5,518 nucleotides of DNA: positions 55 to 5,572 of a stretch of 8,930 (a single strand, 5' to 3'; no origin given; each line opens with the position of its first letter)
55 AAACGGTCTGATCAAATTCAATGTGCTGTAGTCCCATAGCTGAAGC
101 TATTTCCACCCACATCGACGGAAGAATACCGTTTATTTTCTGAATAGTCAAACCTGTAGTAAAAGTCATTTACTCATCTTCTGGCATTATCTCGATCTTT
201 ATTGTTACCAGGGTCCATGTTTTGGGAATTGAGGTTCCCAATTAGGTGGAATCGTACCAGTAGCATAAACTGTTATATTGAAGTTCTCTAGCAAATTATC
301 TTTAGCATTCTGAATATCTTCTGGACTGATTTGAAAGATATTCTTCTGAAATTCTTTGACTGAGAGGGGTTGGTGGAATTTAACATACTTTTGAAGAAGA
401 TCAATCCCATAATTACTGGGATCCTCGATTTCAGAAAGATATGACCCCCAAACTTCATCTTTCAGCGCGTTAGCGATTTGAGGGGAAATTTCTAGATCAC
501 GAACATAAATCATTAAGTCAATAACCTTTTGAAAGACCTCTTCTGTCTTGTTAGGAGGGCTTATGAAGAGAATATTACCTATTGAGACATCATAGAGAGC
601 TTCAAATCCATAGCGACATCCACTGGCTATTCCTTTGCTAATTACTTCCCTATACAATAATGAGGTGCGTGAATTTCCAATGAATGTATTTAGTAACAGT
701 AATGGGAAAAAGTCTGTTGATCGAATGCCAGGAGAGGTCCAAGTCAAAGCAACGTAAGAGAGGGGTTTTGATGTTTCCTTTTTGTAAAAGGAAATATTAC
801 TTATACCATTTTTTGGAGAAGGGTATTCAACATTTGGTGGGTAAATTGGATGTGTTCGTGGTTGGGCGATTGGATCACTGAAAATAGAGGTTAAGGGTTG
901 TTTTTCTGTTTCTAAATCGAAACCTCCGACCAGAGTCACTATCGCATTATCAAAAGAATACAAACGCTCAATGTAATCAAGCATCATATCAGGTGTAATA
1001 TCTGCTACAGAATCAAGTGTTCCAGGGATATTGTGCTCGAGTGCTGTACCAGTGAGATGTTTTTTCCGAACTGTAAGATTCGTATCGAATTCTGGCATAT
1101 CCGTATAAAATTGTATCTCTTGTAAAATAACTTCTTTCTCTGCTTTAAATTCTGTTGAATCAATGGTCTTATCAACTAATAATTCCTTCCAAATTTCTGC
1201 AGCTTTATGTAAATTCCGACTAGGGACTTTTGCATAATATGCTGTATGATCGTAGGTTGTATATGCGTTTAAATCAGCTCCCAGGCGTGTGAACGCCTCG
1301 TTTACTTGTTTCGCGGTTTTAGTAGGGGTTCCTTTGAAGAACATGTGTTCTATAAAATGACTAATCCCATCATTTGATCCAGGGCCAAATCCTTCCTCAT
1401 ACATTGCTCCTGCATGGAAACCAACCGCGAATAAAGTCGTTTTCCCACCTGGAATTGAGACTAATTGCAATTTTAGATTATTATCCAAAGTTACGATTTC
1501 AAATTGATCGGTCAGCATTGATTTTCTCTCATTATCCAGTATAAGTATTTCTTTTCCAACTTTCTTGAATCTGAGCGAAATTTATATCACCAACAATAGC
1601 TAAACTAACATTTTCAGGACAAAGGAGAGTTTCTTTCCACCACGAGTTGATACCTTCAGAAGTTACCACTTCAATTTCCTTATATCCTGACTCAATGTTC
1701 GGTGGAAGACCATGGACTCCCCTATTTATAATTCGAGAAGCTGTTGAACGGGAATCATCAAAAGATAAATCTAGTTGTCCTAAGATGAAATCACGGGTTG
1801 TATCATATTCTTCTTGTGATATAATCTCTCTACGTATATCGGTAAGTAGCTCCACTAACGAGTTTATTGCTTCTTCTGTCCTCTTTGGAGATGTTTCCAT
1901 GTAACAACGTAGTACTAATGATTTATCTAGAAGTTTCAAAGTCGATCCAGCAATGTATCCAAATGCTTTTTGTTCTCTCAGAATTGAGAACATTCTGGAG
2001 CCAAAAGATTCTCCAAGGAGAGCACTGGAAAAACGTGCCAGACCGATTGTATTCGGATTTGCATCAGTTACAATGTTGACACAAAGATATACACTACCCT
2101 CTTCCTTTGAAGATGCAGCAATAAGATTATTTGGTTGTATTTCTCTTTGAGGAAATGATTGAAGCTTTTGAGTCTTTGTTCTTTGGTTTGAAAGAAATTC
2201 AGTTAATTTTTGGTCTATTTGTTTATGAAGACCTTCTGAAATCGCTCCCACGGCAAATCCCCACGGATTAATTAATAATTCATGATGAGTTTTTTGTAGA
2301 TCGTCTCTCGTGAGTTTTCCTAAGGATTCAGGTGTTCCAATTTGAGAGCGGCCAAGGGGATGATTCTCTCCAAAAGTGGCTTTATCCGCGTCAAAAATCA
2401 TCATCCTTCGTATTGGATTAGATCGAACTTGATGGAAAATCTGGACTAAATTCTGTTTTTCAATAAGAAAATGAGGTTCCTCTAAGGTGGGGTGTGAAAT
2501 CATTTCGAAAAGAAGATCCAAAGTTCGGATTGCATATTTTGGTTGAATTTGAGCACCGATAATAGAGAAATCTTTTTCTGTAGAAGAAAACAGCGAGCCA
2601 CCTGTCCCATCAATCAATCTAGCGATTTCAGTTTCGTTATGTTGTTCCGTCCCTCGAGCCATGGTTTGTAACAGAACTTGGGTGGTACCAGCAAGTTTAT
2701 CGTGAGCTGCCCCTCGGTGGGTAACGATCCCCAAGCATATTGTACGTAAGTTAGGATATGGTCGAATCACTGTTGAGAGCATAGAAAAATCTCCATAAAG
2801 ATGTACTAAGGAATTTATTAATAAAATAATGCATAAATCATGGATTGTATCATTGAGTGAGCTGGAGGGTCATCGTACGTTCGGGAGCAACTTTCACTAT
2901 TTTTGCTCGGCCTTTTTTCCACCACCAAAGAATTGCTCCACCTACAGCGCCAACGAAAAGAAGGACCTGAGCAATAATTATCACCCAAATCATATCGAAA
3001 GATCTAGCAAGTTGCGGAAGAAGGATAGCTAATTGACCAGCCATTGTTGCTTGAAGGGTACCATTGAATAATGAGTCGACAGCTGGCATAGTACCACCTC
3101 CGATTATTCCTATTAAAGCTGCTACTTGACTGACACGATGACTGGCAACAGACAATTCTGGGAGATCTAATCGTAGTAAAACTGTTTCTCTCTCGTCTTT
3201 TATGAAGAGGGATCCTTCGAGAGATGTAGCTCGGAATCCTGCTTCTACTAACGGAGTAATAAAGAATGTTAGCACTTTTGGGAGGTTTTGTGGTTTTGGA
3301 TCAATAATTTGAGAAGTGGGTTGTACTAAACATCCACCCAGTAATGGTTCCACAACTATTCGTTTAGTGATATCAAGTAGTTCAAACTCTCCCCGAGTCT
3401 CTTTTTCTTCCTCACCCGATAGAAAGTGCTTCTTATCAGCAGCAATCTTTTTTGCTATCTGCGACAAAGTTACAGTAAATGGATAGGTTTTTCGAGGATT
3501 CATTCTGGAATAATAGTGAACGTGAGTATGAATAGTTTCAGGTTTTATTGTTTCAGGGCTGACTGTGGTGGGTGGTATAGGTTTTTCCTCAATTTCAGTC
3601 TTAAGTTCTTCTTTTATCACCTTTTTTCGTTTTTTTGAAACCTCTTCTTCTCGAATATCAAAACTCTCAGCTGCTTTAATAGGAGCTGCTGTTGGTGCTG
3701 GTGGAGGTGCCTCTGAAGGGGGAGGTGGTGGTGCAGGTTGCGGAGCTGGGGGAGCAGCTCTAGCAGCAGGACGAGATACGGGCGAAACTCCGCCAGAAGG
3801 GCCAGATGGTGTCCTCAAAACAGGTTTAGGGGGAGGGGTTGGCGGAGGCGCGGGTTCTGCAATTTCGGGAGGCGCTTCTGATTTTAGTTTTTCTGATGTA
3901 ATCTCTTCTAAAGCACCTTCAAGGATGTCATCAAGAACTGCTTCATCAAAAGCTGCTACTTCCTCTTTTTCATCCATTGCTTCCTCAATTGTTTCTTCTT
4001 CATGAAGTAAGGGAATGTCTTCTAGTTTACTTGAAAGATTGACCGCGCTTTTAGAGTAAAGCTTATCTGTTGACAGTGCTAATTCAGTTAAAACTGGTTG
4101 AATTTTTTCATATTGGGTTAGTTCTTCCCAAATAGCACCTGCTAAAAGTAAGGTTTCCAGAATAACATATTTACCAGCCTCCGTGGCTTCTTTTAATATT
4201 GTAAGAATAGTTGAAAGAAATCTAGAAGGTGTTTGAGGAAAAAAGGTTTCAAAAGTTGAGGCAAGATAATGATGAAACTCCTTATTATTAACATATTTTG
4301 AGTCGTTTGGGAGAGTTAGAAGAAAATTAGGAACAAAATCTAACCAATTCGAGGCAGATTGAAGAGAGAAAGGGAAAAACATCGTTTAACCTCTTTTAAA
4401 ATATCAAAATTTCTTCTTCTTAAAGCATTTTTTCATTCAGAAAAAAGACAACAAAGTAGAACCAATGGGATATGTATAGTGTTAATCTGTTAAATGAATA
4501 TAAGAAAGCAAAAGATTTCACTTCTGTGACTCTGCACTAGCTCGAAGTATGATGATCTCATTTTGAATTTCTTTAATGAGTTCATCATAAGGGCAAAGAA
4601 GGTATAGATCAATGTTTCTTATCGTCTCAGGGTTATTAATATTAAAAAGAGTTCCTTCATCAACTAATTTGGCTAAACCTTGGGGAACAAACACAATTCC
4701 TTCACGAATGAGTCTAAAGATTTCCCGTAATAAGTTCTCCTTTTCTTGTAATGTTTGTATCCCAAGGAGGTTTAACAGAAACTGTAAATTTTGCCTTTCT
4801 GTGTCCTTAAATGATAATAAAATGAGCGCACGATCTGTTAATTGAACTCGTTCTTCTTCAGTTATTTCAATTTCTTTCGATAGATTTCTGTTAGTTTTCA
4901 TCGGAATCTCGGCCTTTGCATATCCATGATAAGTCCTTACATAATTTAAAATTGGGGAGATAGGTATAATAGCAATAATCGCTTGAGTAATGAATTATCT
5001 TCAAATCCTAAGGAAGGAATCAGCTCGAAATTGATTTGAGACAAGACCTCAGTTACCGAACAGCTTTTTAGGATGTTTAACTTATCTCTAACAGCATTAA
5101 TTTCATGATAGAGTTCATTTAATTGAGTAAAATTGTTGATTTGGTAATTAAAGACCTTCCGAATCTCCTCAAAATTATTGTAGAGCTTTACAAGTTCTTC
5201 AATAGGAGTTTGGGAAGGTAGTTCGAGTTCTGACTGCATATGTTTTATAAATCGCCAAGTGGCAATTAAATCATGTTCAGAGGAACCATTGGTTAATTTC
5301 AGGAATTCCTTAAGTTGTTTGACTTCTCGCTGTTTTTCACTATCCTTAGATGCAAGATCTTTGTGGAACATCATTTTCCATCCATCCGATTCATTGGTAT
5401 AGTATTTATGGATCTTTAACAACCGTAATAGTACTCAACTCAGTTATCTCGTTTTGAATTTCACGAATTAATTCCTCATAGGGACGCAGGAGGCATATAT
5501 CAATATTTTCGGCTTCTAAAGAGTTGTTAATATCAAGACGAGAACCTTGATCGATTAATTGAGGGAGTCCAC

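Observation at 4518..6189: Tandem duplication of a two-gene module (helical protein + winged-helix-like protein) of unrecognised family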

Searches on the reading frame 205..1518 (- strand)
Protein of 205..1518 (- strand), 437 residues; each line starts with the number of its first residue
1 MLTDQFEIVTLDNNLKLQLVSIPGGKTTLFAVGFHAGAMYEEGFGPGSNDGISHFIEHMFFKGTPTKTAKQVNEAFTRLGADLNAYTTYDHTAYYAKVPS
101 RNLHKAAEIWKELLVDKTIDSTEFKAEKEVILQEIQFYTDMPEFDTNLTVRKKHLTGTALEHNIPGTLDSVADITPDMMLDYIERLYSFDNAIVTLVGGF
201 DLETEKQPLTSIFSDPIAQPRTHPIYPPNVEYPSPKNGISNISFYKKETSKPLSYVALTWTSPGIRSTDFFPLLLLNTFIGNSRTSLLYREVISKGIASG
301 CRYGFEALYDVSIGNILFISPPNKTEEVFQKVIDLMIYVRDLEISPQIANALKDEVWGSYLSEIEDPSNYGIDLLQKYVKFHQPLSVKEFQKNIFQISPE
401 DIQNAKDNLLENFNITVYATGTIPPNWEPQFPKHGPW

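Call 3: search_protein_families(library=pfam, proteins=[window:205-1518:-], max_evalue=1)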
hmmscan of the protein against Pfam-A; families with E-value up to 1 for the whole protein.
window:205-1518:- (437 aa): 3 families
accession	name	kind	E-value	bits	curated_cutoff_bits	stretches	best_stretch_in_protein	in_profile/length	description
PF00675.25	Peptidase_M16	-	3.5e-26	92.3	22.3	1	23-143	8-124/149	Insulinase (Peptidase family M16)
PF05193.26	Peptidase_M16_C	-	3.6e-18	66.5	23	1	173-353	1-178/181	Peptidase M16 inactive domain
PF17155.10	GAPES1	-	0.041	13.6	27.7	1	348-397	104-153/274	Gammaproteobacterial periplasmic sensor domain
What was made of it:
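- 205..1518 (-): M16 peptidase subunit with HFIEH at residue 54 (active-type). Call 3 (Peptidase_M16, E 3.5e-26).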

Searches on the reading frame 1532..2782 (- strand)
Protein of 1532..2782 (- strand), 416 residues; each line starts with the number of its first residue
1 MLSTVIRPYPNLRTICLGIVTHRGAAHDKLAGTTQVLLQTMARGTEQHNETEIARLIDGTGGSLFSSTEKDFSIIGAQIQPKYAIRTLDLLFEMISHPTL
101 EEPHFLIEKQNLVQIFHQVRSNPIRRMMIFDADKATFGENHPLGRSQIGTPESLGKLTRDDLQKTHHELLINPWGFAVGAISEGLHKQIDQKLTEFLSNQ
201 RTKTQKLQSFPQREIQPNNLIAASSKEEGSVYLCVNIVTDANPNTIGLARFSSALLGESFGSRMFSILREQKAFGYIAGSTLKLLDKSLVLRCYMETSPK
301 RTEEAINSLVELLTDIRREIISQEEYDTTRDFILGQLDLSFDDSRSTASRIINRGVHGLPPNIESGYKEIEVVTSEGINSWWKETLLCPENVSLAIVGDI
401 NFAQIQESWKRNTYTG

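Call 3: search_protein_families(library=pfam, proteins=[window:1532-2782:-], max_evalue=1)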
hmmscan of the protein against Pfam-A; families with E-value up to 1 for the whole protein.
window:1532-2782:- (416 aa): 5 families
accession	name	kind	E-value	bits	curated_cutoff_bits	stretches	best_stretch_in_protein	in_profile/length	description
PF05193.26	Peptidase_M16_C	-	2.5e-13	50.8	23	1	156-330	1-178/181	Peptidase M16 inactive domain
PF00675.25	Peptidase_M16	-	8.2e-08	32.7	22.3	1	17-149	15-147/149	Insulinase (Peptidase family M16)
PF22456.1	PqqF-like_C_4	-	0.0065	17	27.5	1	255-337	1-85/100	PQQ synthase PqqF-like, C-terminal lobe domain 4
PF08631.16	SPO22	-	0.11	12.4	27.5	1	283-323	196-236/274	Meiosis protein SPO22/ZIP4 like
PF18186.6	SLATT_4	-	0.18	12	27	1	307-359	101-153/165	SMODS and SLOG-associating 2TM effector domain family 4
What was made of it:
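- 1532..2782 (-): M16 peptidase subunit without the HxxEH motif (inactive-type partner). Call 3 (Peptidase_M16 and M16_C).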

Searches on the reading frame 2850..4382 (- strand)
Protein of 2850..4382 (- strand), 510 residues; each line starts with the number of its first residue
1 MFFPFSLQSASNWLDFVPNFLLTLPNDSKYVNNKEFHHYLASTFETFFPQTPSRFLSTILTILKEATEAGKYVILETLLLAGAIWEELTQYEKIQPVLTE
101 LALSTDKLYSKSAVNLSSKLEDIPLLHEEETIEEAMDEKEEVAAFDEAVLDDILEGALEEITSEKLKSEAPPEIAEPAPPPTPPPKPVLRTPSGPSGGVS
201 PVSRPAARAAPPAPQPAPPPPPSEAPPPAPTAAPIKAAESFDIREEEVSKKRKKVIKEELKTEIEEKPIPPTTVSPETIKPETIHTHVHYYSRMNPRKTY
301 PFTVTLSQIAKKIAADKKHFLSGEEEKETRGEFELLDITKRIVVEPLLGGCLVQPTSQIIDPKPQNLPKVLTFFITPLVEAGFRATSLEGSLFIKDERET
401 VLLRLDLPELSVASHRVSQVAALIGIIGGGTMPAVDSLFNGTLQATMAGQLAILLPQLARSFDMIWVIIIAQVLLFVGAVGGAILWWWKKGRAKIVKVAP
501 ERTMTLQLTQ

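Call 3: search_protein_families(library=pfam, proteins=[window:2850-4382:-], max_evalue=1)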
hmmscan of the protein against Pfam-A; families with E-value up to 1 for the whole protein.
window:2850-4382:- (510 aa): 0 families
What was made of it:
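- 2850..4382 (-): PP510: a 510-aa protein with a conserved N-terminal domain, an acidic and Pro-rich variable linker, a conserved beta-rich C-terminal domain and a C-terminal membrane anchor. Call 3 (no Pfam match).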

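Call 34: search_protein_families(library=ncbifam, proteins=[window:2850-4382:-], max_evalue=1)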
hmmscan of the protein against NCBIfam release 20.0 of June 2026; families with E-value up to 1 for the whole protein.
window:2850-4382:- (510 aa): 3 families
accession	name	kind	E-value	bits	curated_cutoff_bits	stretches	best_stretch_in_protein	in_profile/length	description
NF040983.1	BimA_second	exception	0.0043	16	600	1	138-232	56-144/381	trimeric autotransporter actin-nucleating factor BimA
NF011524.0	PRK14963.1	equivalog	0.41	9.6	601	1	163-266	527-628/647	DNA polymerase III subunits gamma and tau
NF046087.1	T3SS_scaff_SemD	subfamily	0.46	10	160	1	167-266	90-171/395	SemD/SinC family type III secretion system effector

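Call 35: search_protein_families(library=padloc, proteins=[window:2850-4382:-], max_evalue=1)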
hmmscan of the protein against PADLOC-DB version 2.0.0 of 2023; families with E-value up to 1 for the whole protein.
window:2850-4382:- (510 aa): 0 families

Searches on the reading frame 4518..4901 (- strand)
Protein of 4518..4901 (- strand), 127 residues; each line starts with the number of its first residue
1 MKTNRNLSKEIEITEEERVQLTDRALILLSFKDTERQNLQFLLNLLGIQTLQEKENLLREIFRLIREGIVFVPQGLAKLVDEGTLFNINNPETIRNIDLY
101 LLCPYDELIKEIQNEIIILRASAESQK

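Call 3: search_protein_families(library=pfam, proteins=[window:4518-4901:-], max_evalue=1)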
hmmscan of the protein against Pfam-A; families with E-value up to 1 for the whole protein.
window:4518-4901:- (127 aa): 0 families

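Call 34: search_protein_families(library=ncbifam, proteins=[window:4518-4901:-], max_evalue=1)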
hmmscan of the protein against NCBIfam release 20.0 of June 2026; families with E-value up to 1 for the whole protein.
window:4518-4901:- (127 aa): 2 families
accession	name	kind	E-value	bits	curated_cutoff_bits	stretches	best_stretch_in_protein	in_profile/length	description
NF007041.0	PRK09496.3-4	equivalog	0.064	12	386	1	48-99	168-217/450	Trk system potassium transporter TrkA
TIGR01043.1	ATP_syn_A_arch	equivalog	0.075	11.4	972.15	1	18-68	452-498/580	ATP synthase subunit A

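Call 35: search_protein_families(library=padloc, proteins=[window:4518-4901:-], max_evalue=1)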
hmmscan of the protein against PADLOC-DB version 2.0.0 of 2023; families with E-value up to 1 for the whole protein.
window:4518-4901:- (127 aa): 0 families

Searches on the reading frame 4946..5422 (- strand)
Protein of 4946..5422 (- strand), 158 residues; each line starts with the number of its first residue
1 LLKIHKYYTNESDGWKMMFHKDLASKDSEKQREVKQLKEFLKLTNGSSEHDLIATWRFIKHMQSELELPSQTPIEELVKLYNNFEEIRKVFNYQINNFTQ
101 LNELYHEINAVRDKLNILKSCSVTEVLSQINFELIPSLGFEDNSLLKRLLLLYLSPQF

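Call 3: search_protein_families(library=pfam, proteins=[window:4946-5422:-], max_evalue=1)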
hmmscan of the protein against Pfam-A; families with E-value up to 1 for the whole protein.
window:4946-5422:- (158 aa): 3 families
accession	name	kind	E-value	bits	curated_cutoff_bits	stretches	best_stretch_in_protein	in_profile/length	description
PF05712.18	MRG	-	0.013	15.3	22.8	1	38-105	20-83/190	MRG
PF14837.11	INTS5_N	-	0.077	12.9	27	0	102-138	120-156/208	Integrator complex subunit 5 N-terminus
PF11624.13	M157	-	0.13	12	25.7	1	74-124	118-169/256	MHC class I-like protein M157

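Call 11: find_homologous_proteins(query=window:4946-5422:-)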
Query window:4946-5422:- (158 aa): 9 proteins with E <= 0.001 among 52 candidates.
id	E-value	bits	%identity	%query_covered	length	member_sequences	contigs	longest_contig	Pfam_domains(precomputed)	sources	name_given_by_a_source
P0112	1.3e-84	299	100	90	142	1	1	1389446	-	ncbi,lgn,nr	ncbi:MAG: hypothetical protein JSU57_05415 [Candidatus Heimdallarchaeota archaeon]|nr:MAG: hypotheti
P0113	1.3e-59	218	72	80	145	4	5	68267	-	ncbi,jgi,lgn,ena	-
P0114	8.7e-45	170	66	87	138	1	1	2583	-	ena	-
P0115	5.8e-44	168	65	87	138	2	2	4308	-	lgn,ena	-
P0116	1.0e-43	167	65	87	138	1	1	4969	-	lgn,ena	-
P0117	1.4e-43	166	65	87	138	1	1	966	-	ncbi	-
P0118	3.3e-42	162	64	87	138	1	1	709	-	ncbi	-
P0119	4.1e-41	158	54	80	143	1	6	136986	-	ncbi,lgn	ncbi:MAG: hypothetical protein ACFFB2_16475 [Promethearchaeota archaeon]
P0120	1.3e-40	157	59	87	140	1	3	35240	-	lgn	-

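Call 34: search_protein_families(library=ncbifam, proteins=[window:4946-5374:-], max_evalue=1)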
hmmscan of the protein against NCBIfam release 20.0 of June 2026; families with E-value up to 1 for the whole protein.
window:4946-5374:- (142 aa): 1 family
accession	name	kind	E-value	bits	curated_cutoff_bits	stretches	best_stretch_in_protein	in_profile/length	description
TIGR03513.1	GldL_gliding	equivalog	0.095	12.6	68.3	1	44-97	153-210/247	type IX secretion system motor protein PorL/GldL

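Call 35: search_protein_families(library=padloc, proteins=[window:4946-5374:-], max_evalue=1)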
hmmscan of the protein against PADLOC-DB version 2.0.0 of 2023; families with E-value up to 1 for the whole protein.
window:4946-5374:- (142 aa): 0 families

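Call 64: search_solved_structures(query=A6, max_evalue=10)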
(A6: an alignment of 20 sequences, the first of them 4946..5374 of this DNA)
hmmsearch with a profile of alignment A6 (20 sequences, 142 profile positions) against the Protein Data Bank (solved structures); distinct sequences matched with E-value up to 10: 2.
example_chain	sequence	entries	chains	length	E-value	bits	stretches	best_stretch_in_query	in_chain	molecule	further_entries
3jqh_A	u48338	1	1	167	1.1e-06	31.8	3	83-131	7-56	C-type lectin domain family 4 member M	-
3iey_B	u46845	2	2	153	0.079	16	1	29-73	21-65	NEQ261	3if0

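Call 88: search_protein_families(library=pfam, alignment_id=A6, max_evalue=0.1)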
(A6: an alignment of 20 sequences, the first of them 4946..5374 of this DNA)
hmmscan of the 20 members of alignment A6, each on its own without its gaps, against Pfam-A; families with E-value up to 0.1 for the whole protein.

A. member 1, window:4946-5374:- (142 aa): 3 families
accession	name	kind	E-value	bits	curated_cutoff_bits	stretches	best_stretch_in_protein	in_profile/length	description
PF05712.18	MRG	-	0.011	15.6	22.8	1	22-90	20-84/190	MRG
PF22889.1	Tea_mid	-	0.035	14.6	27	1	17-101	11-90/159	Telomere ends associated, middle domain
PF14837.11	INTS5_N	-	0.061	13.3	27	0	86-122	120-156/208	Integrator complex subunit 5 N-terminus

B. families by the number of members that match (of 20 scanned): 28 families (the first 25 are shown)
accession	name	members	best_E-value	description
PF05712.18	MRG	5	0.0035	MRG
PF21686.3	LigD_Prim-Pol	4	0.0015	LigD, primase-polymerase domain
PF14772.11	NYD-SP28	3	0.011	Sperm tail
PF22889.1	Tea_mid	3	0.016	Telomere ends associated, middle domain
PF13019.12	Sde2_N_Ubi_yeast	2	0.017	Yeast Splicing regulator sde2, N-terminal ubiquitin domain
PF10664.14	NdhM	2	0.052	Cyanobacterial and plastid NDH-1 subunit M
PF05997.17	Nop52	1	0.0075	Nucleolar protein,Nop52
PF08558.16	TRF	1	0.011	Telomere repeat binding factor (TRF)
PF16916.11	ZT_dimer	1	0.014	Dimerisation domain of Zinc Transporter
PF08455.15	SNF2_assoc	1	0.014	Bacterial SNF2 helicase associated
PF10158.14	LOH1CR12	1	0.017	Tumour suppressor protein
PF17098.10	Wtap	1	0.018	WTAP/Mum2p family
PF09432.15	THP2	1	0.021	Tho complex subunit THP2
PF01017.26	STAT_alpha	1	0.027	STAT transcription factor, coiled-coil domain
PF00621.25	RhoGEF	1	0.03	RhoGEF domain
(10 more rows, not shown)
